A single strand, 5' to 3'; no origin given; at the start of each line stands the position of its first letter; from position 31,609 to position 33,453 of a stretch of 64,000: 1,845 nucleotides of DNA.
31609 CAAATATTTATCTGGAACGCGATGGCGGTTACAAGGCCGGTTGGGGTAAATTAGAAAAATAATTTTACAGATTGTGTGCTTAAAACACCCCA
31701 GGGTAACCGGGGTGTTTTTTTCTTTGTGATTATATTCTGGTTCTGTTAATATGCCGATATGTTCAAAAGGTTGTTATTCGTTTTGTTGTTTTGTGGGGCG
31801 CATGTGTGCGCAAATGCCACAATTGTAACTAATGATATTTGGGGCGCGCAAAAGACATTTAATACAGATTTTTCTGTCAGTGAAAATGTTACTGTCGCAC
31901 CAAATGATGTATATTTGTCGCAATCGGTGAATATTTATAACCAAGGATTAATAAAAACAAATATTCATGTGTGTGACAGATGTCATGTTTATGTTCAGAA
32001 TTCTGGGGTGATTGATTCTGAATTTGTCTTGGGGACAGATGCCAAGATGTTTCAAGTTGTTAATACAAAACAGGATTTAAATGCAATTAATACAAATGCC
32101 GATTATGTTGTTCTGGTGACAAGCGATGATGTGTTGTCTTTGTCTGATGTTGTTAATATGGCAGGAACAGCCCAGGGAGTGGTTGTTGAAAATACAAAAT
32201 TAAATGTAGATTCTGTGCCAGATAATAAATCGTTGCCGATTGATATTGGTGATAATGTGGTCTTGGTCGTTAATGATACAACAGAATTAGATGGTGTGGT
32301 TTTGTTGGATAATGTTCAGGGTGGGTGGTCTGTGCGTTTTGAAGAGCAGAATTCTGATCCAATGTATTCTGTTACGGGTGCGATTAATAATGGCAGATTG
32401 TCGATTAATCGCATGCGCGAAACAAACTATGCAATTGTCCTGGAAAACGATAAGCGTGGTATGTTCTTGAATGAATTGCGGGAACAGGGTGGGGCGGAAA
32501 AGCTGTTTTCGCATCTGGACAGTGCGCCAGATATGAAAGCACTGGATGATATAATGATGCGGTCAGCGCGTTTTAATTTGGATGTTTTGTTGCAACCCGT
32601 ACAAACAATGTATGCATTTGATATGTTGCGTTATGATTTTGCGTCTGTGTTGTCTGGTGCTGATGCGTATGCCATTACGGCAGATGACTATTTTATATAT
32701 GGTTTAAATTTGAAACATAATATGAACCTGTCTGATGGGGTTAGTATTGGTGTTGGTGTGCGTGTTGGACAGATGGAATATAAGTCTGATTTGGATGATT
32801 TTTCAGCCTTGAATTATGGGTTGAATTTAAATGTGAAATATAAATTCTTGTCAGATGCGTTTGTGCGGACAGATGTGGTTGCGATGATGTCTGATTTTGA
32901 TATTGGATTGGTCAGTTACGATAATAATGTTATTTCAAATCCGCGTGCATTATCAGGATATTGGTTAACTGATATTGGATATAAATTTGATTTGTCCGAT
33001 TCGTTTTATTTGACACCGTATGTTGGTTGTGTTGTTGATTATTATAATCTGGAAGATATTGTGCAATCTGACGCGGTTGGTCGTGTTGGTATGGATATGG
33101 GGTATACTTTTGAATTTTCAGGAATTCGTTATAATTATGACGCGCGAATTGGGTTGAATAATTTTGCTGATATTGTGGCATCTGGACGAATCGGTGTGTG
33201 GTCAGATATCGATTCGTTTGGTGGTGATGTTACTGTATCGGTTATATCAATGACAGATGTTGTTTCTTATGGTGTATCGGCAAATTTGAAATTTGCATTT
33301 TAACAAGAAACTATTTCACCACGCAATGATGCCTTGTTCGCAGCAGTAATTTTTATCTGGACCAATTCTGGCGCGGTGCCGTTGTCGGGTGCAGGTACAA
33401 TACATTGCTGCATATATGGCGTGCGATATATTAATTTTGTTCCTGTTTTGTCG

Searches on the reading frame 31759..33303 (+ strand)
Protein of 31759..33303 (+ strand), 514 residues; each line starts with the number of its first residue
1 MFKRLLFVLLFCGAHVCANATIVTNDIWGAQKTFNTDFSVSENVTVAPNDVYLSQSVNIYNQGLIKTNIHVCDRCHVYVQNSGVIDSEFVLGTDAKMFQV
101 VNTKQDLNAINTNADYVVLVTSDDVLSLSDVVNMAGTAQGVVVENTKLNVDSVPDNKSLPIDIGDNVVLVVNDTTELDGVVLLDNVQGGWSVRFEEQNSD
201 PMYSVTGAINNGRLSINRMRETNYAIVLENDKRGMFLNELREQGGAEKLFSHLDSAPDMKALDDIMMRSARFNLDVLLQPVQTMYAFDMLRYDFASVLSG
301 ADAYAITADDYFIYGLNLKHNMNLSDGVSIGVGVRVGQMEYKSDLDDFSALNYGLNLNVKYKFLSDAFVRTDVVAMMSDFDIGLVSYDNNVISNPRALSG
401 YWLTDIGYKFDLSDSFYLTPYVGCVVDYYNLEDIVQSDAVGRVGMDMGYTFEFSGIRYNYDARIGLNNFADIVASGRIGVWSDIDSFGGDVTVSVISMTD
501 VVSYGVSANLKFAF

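Call 31: search_protein_families(library=pfam, proteins=[window:31759-33303:+], max_evalue=0.0001)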
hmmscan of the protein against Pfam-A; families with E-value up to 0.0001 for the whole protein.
window:31759-33303:+ (514 aa): 1 family
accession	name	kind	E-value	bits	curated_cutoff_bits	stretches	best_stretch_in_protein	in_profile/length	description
PF03797.25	Autotransporter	-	1.9e-06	28.2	26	1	310-447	22-179/255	Autotransporter beta-domain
